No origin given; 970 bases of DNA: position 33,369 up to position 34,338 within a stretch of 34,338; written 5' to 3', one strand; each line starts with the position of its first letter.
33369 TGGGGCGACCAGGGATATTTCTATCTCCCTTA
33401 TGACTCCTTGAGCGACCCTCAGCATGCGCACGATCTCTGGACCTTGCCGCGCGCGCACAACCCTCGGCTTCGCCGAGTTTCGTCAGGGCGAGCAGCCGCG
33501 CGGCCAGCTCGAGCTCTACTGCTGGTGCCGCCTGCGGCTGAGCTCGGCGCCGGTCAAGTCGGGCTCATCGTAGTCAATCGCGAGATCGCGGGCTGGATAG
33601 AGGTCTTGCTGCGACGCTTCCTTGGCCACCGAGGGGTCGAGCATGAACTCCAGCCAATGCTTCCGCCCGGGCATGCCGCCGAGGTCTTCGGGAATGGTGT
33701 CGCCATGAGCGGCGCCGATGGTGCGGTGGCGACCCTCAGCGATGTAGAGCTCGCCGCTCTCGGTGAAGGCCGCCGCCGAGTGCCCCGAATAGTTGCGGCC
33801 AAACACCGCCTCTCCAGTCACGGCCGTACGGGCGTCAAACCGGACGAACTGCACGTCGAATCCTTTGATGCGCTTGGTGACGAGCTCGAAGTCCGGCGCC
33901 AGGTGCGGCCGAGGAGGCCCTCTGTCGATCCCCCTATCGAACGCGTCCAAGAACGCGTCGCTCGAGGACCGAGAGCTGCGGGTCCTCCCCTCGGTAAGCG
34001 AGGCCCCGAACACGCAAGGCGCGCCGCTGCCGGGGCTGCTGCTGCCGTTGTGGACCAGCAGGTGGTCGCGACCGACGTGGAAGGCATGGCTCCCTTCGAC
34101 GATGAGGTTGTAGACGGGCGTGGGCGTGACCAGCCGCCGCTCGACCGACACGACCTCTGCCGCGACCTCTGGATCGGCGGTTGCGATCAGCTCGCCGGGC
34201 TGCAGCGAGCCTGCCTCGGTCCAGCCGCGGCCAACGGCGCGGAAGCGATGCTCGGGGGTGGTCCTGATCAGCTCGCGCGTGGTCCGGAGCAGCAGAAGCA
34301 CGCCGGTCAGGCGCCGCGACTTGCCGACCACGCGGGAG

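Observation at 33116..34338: Hint-domain toxin-like C-terminus with no recognisable immunity gene downstream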

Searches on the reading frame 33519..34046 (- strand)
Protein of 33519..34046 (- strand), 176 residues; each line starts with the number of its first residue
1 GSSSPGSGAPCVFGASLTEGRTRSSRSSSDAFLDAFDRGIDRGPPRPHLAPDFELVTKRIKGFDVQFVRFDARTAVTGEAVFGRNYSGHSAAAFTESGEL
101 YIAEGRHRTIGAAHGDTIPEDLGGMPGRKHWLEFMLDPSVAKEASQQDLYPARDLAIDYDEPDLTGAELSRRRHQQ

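Call 11: find_homologous_proteins(query=window:33519-34046:-, max_evalue=0.01)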
Query seq(176 aa): 179 candidates shared short words with the query, none scored E <= 0.01.

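Call 23: search_protein_representatives(protein=window:33519-34046:-)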
Query: 176 residues. Proteins with E-value up to 0.001 (for the whole library): 63; up to 1e-10: 25; up to 1e-30: 0. The best 63 are listed.
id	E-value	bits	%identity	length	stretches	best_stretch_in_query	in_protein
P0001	1.1e-20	90.6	49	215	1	65-175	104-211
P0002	1.3e-18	83.9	51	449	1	67-171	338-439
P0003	4.9e-18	82.0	50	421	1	67-172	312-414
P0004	1.6e-17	80.3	42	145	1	57-168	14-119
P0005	2.9e-17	79.4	48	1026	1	66-169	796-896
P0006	1.5e-16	77.1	40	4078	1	30-164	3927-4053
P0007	2.6e-16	76.4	48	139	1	66-171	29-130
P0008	3.3e-16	76.0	44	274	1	61-171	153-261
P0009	6.6e-16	75.0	46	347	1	66-164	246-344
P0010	1.3e-15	74.1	44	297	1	65-175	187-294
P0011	3.7e-14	69.3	45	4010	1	66-163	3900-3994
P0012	6.5e-14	68.5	48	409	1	67-161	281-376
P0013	8.9e-14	68.1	46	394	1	68-172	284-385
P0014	9.2e-14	68.0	45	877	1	66-175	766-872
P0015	1.2e-13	67.7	45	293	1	66-163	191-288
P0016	8.8e-13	64.9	46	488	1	65-175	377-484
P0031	1.1e-08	51.5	43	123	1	95-171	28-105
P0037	9.4e-08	48.5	36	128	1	68-172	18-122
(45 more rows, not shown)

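Call 53: search_protein_families(library=pfam, alignment_id=A3, max_evalue=0.001)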
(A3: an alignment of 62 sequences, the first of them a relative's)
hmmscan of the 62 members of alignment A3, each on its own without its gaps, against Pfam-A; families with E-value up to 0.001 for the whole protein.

A. member 1, P0001 (215 aa): 0 families

B. families by the number of members that match (of 62 scanned): 16 families
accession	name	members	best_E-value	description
PF05593.20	RHS_repeat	5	2.5e-90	RHS Repeat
PF13699.11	eCIS_core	4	1.2e-49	eCIS core domain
PF20148.4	DUF6531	4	3.1e-20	Domain of unknown function (DUF6531)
PF05488.18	PAAR_motif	4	3.1e-11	PAAR motif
PF03527.20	RHS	3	1.8e-14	RHS protein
PF13205.12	Big_5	2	1.9e-31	Bacterial Ig-like domain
PF25023.1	TEN_YD-shell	2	4.5e-11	Teneurin YD-shell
PF13665.11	Tox-PAAR-like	1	4.1e-31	Toxin PAAR-like domain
PF11429.13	Colicin_D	1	1.5e-25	Colicin D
PF21724.2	DUF6861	1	2.5e-20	Family of unknown function (DUF6861)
PF00191.25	Annexin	1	2.5e-07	Annexin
PF13620.12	CarboxypepD_reg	1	7.7e-06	Carboxypeptidase regulatory-like domain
PF15283.12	DUF4595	1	1.9e-05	Domain of unknown function (DUF4595) with porin-like fold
PF01471.23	PG_binding_1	1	4.5e-05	Putative peptidoglycan binding domain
PF06037.17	DUF922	1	0.00018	Bacterial protein of unknown function (DUF922)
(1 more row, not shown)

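Call 61: find_encoding_contigs(protein=P0037, flank=4000, max_places=3)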
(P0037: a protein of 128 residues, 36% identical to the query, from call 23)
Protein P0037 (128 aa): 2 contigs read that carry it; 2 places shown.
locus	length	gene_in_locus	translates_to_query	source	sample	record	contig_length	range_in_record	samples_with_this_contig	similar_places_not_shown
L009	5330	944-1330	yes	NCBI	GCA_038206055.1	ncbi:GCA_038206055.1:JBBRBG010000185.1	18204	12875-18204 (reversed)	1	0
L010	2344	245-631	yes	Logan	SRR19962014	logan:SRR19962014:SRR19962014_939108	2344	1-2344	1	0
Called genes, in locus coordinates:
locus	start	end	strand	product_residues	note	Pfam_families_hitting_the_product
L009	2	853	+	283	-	?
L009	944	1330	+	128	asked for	-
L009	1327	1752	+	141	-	PF14559:TPR_19 (faint), PF17874:TPR_MalT (weak)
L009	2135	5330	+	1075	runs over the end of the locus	-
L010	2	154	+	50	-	?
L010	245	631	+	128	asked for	-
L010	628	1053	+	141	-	PF14559:TPR_19 (faint), PF17874:TPR_MalT (weak)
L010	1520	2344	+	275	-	?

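Call 64: find_encoding_contigs(protein=P0013, flank=4000, max_places=3)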
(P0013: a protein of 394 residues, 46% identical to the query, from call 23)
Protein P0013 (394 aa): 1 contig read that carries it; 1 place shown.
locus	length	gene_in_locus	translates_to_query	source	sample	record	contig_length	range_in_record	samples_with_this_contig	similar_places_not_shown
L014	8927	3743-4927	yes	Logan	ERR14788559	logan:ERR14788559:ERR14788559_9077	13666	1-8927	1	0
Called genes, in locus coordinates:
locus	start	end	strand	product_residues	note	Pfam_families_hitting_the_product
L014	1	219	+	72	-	?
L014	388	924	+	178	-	PF01478:Peptidase_A24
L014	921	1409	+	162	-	PF07811:TadE (weak)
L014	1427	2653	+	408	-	-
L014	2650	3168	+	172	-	-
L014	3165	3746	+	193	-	-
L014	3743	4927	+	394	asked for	-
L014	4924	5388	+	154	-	PF13424:TPR_12 (faint), PF13374:TPR_10 (weak)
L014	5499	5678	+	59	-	-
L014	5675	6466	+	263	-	PF16976:RcpC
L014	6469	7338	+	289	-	PF00482:T2SSF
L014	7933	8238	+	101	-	PF00482:T2SSF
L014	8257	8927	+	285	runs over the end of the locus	-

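Call 65: find_encoding_contigs(protein=P0031, flank=4000, max_places=3)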
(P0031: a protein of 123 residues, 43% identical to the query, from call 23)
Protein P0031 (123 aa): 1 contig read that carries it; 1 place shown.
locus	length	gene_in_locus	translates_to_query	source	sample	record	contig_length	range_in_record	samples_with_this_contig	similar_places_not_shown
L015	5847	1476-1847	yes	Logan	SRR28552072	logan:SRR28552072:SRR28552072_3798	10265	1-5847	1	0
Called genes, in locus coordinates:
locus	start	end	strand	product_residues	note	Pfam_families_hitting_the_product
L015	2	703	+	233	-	?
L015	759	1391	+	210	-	-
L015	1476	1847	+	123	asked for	-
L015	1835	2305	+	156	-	PF13374:TPR_10 (faint), PF13424:TPR_12 (weak)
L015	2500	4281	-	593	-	-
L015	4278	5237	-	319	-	PF02085:Cytochrom_CIII (faint), PF14522:Cytochrome_C7 (faint)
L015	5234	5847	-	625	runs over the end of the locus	PF14522:Cytochrome_C7 (faint), PF22113:Mtrc-MtrF_II-IV_dom (faint), PF02085:Cytochrom_CIII (faint), PF09699:Paired_CXXCH_1 (faint), PF14537:Cytochrom_c3_2 (faint)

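Call 89: find_encoding_contigs(protein=P0010, flank=2500, max_places=2)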
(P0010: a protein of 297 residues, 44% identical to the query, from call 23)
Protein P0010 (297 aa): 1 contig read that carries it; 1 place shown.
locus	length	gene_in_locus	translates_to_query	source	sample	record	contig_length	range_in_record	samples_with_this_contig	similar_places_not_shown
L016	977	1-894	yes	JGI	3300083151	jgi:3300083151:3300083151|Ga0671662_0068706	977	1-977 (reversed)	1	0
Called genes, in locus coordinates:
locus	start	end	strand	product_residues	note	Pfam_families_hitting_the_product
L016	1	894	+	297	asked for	PF05488:PAAR_motif (weak)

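Call 90: find_encoding_contigs(protein=P0016, flank=2500, max_places=2)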
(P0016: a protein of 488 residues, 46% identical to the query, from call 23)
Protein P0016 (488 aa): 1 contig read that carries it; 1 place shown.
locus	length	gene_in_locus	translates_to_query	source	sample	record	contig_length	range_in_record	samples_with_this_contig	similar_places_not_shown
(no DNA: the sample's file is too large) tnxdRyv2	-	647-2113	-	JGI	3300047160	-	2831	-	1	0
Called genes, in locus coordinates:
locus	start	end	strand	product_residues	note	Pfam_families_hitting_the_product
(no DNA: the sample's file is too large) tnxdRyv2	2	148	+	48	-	?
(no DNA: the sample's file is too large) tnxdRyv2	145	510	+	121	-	-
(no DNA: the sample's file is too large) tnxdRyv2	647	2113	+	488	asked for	-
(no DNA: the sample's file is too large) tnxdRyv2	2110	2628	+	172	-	PF13374:TPR_10 (faint), PF13424:TPR_12 (faint), PF24885:TPR_NPHP3 (weak)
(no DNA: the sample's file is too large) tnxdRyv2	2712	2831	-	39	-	?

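Call 91: find_encoding_contigs(protein=P0002, flank=2500, max_places=2)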
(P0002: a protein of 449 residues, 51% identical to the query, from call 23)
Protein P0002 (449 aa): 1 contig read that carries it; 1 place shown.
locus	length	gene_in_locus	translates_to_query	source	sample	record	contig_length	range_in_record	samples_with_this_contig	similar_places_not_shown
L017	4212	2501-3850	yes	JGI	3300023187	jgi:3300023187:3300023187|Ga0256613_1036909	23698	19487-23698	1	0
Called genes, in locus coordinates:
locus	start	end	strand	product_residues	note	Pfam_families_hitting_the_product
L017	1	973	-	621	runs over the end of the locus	PF05954:Phage_GPD, PF04717:Phage_base_V, PF22178:Gp5_trimer_C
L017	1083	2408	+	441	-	PF06812:ImpA_N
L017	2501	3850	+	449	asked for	PF21724:DUF6861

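Call 93: search_protein_families(library=pfam, proteins=[P0013, L014:921-1409:+, L014:1427-2653:+, L014:2650-3168:+, L014:3165-3746:+, L014:4924-5388:+, L014:5499-5678:+], max_evalue=0.5)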
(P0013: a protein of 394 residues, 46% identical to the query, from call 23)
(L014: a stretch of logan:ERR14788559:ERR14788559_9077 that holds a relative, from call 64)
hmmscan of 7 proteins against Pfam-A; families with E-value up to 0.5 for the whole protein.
P0013 (394 aa): 0 families

L014:921-1409:+ (162 aa): 1 family
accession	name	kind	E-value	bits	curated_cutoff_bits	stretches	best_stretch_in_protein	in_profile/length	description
PF07811.17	TadE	-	2.3e-07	31.2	22.9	1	10-52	1-43/43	TadE-like protein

L014:1427-2653:+ (408 aa): 2 families
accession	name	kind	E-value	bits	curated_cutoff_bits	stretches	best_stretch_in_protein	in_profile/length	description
PF13400.11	Tad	-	8e-05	23.3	22.3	1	12-57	1-45/47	Putative Flp pilus-assembly TadE/G-like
PF05313.17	Pox_P21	-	0.0025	17.9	27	1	48-96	62-110/189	Poxvirus P21 membrane protein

L014:2650-3168:+ (172 aa): 1 family
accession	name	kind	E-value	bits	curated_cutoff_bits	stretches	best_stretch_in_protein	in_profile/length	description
PF07811.17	TadE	-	0.00011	22.7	22.9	1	17-58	1-42/43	TadE-like protein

L014:3165-3746:+ (193 aa): 1 family
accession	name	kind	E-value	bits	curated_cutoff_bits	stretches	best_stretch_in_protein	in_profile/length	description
PF22549.1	ARPP-2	-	0.17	11.3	27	1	127-164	127-164/278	ARPP-2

L014:4924-5388:+ (154 aa): 11 families
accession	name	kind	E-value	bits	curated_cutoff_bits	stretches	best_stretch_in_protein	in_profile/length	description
PF13374.12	TPR_10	-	2.6e-09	37.2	27.5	2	88-128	2-42/42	Tetratricopeptide repeat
PF13424.12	TPR_12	-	1.3e-06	28.9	30.1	2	14-77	10-74/77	Tetratricopeptide repeat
PF13428.12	TPR_14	-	0.00013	22.8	23.5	1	49-79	2-32/44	Tetratricopeptide repeat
PF17874.7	TPR_MalT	-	0.0016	18.2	45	1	20-119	53-153/336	MalT-like TPR region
PF13176.12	TPR_7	-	0.0076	16.7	27.9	1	51-83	2-34/36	Tetratricopeptide repeat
PF13181.12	TPR_8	-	0.03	14.9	25.7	1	48-78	1-31/34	Tetratricopeptide repeat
PF23931.1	Terminase_6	-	0.088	13.7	27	1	4-62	2-63/96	Terminase small subunit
PF07719.23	TPR_2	-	0.13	13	27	0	48-77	1-30/34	Tetratricopeptide repeat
PF24885.1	TPR_NPHP3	-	0.15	11.9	100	0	87-129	140-182/239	Nephrocystin-3 TPR domain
PF07721.20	TPR_4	-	0.18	13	27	1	90-113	3-26/26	Tetratricopeptide repeat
PF12688.13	TPR_5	-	0.29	11.8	24.2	0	20-112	14-98/119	Tetratrico peptide repeat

L014:5499-5678:+ (59 aa): 0 families

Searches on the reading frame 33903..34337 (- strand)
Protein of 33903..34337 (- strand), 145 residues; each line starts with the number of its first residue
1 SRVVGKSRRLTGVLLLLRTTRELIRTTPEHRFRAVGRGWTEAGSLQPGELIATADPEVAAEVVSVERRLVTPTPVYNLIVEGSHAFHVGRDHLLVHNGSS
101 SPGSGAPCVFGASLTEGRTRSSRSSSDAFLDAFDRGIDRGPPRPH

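Call 68: find_homologous_proteins(query=window:33903-34337:-, max_evalue=0.001)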
Query seq(145 aa): 111 candidates shared short words with the query, none scored E <= 0.001.

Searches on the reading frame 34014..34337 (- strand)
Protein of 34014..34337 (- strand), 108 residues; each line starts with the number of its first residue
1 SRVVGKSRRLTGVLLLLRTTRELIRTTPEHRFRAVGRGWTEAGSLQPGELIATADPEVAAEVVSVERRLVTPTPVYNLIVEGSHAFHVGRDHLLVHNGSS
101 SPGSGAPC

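Call 69: search_solved_structures(query=window:34014-34337:-, max_evalue=0.01, show_alignments=1)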
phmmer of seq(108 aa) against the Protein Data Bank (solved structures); distinct sequences matched with E-value up to 0.01: 2.
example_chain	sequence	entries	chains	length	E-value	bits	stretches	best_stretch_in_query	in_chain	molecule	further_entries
2lwy_A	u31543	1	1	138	3.3e-09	40.4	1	9-97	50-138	BACTERIAL INTEIN-LIKE DOMAIN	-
3ifj_A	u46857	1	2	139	0.0083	19.8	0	22-96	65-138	Endonuclease PI-MtuI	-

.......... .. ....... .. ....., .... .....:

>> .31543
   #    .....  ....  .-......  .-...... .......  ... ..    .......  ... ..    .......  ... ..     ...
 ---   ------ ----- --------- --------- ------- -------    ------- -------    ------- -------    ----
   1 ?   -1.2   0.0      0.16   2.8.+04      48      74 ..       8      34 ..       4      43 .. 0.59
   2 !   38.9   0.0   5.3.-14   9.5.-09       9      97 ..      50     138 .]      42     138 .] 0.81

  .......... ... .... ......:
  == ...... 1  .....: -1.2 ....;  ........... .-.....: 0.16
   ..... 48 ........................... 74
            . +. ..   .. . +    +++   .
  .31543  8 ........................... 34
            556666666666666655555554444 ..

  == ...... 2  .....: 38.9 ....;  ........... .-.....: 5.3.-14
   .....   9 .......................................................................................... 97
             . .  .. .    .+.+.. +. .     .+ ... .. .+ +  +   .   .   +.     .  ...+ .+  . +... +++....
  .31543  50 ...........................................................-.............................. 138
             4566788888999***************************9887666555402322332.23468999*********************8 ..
